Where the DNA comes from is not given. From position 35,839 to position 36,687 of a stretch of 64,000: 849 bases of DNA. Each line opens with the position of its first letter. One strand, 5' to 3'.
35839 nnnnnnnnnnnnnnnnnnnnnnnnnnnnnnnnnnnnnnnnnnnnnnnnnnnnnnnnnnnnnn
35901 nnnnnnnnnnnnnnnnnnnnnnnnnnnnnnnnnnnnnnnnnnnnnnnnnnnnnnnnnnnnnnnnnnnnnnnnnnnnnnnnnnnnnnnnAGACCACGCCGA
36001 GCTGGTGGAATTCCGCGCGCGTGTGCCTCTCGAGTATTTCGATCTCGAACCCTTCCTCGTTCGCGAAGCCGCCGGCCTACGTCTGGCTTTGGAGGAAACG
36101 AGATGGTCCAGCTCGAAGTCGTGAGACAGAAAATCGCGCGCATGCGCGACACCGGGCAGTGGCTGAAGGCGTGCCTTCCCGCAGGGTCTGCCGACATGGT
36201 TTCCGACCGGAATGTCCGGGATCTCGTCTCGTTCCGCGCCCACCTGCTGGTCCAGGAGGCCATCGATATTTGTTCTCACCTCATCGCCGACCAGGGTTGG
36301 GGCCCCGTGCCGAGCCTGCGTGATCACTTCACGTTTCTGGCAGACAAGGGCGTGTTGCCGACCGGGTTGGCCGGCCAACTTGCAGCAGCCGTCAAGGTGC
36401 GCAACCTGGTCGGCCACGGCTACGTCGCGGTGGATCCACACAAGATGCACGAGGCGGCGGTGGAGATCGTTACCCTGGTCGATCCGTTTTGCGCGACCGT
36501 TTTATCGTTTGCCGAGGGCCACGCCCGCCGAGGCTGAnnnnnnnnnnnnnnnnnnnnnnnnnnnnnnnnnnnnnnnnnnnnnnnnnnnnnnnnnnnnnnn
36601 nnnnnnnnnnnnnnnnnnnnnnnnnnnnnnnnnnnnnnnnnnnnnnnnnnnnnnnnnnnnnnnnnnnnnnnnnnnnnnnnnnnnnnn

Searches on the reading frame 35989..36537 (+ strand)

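Call 20: search_protein_families(library=pfam, proteins=[window:35989-36537:+], max_evalue=0.001)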
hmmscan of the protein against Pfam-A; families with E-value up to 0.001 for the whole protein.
window:35989-36537:+ (182 aa): 1 family
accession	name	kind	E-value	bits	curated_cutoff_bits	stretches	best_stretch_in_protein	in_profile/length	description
PF01934.22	HepT-like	-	8.4e-15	55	23.5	1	65-168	15-117/120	Ribonuclease HepT-like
